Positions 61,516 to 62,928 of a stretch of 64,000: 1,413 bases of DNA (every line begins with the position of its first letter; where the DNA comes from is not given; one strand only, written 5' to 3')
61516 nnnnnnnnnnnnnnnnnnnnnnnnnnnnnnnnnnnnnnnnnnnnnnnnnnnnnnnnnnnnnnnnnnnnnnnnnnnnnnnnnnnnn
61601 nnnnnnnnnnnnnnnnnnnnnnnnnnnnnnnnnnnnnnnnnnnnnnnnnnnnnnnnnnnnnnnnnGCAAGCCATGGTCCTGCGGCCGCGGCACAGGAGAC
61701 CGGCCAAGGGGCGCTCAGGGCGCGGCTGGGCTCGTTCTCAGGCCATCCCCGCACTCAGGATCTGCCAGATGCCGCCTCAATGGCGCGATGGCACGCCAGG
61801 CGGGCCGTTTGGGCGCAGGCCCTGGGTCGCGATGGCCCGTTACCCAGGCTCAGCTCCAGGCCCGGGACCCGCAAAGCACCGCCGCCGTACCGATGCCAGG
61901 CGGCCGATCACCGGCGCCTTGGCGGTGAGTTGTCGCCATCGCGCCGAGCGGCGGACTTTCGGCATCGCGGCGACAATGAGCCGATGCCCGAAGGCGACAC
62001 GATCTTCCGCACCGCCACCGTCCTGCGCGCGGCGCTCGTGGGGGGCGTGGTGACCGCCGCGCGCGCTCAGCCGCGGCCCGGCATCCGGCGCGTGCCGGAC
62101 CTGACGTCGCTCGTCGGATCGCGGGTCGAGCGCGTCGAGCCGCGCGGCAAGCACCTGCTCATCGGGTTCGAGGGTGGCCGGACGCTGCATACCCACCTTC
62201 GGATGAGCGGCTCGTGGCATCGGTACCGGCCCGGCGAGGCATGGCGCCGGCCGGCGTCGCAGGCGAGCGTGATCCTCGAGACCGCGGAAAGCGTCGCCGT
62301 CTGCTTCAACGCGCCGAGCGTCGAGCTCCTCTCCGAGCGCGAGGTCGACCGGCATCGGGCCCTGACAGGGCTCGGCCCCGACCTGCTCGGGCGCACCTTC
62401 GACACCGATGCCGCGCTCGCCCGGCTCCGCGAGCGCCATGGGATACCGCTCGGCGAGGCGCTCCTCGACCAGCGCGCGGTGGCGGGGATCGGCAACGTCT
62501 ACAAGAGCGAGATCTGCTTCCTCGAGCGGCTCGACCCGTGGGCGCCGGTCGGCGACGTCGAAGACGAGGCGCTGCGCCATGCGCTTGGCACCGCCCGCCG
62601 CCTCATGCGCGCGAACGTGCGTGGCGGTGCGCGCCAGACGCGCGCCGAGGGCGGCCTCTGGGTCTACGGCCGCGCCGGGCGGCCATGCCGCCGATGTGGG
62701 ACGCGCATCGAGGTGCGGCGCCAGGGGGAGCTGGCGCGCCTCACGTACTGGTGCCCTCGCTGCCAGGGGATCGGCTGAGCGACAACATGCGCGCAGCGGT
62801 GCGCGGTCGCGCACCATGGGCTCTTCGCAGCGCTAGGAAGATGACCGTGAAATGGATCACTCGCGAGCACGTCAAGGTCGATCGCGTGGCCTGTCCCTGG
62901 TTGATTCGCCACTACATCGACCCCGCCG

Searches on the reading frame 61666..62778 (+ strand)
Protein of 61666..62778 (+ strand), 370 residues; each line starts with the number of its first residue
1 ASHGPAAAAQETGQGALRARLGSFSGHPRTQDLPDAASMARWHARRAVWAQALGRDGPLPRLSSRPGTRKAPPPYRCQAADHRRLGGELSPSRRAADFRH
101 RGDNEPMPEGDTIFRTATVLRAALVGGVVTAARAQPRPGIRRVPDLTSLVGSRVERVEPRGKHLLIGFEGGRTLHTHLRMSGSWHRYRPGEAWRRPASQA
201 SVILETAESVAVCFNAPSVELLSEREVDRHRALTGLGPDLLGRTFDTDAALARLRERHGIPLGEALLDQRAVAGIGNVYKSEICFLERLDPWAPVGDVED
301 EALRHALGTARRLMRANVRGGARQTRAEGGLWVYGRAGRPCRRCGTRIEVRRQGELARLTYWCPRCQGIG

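Call 19: search_protein_families(library=pfam, proteins=[window:61666-62778:+], max_evalue=0.001)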
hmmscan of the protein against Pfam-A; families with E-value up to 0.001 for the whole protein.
window:61666-62778:+ (370 aa): 3 families
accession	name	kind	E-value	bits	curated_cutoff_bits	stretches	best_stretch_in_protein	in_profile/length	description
PF01149.29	Fapy_DNA_glyco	-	3.2e-14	54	25.5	1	107-215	1-109/117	Formamidopyrimidine-DNA glycosylase N-terminal domain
PF06831.19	H2TH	-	3.1e-13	50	34.7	1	236-325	1-89/93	Formamidopyrimidine-DNA glycosylase H2TH domain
PF06827.20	zf-FPG_IleRS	-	1.7e-05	25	21.3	1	340-367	3-28/30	Zinc finger found in FPG and IleRS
